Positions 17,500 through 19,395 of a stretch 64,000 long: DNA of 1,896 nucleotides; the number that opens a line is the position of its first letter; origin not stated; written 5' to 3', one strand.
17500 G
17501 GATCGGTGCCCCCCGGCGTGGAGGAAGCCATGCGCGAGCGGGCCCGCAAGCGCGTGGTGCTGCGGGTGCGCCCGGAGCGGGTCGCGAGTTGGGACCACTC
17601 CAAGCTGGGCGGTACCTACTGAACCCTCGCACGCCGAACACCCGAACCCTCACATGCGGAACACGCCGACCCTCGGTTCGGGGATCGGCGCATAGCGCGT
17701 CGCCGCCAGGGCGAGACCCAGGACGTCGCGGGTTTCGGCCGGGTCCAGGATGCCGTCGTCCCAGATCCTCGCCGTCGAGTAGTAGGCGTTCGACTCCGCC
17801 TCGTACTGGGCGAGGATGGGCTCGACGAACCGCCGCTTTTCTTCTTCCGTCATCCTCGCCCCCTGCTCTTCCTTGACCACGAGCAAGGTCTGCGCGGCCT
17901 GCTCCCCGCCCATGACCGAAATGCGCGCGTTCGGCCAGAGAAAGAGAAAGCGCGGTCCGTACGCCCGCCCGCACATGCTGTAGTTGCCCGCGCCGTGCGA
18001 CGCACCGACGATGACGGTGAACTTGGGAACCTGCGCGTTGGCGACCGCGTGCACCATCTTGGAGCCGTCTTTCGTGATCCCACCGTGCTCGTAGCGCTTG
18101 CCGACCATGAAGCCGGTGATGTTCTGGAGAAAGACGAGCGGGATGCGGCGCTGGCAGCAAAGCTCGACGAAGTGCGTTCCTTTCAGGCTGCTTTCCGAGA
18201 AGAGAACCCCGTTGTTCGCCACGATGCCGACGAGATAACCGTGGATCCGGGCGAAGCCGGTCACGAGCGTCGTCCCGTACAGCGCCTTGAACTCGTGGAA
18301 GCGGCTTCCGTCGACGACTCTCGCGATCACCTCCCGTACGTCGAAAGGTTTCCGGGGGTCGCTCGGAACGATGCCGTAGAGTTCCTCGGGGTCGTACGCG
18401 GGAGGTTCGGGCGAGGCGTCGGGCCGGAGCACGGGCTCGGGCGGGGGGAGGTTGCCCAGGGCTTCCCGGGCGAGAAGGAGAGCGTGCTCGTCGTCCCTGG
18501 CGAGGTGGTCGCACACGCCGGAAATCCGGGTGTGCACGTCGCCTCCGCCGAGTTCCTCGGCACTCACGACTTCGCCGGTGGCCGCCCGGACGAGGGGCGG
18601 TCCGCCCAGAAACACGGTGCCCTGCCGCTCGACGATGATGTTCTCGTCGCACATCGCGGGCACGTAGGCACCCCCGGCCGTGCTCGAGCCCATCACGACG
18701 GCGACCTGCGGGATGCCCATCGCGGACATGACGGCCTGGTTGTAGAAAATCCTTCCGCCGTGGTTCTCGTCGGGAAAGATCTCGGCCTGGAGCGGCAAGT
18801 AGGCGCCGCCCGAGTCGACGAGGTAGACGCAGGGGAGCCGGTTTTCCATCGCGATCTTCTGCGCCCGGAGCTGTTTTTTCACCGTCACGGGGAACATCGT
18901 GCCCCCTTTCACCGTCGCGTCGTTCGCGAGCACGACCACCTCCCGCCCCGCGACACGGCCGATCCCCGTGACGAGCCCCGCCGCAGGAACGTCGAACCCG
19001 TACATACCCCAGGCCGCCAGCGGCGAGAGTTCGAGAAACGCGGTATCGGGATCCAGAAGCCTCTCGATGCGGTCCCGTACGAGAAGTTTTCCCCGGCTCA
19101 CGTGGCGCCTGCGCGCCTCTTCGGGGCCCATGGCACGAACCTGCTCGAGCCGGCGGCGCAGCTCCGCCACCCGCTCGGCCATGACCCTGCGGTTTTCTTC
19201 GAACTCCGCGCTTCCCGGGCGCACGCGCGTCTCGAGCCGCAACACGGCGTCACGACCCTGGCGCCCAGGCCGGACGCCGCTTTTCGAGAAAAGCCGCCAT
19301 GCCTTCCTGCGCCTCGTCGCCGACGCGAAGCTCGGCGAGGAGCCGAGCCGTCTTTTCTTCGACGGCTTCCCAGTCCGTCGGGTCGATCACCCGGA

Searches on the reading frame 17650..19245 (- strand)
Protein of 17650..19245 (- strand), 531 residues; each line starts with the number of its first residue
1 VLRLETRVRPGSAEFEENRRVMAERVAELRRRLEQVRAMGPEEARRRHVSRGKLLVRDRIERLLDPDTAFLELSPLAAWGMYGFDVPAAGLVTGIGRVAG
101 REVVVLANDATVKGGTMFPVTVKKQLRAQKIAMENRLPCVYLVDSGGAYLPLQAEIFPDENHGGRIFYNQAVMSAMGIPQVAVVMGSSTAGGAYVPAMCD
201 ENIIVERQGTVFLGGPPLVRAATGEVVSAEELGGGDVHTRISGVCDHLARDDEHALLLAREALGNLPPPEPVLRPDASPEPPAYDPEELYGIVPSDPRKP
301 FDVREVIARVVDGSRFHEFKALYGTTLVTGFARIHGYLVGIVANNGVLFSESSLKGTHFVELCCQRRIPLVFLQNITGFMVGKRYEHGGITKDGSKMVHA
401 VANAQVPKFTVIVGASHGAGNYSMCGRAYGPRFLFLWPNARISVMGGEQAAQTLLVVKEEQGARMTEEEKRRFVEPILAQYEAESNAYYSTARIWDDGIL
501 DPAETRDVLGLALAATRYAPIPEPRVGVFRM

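Call 80: search_protein_families(library=pfam, proteins=[window:17650-19245:-], max_evalue=0.00001)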
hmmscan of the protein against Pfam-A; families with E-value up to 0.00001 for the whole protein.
window:17650-19245:- (531 aa): 2 families
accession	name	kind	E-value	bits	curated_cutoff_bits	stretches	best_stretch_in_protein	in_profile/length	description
PF01039.27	Carboxyl_trans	-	1.4e-152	509.3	22.3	1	48-519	2-481/493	Carboxyl transferase domain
PF03255.19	ACCA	-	2.6e-11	43.7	23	1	91-206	94-214/310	Acetyl co-enzyme A carboxylase carboxyltransferase-like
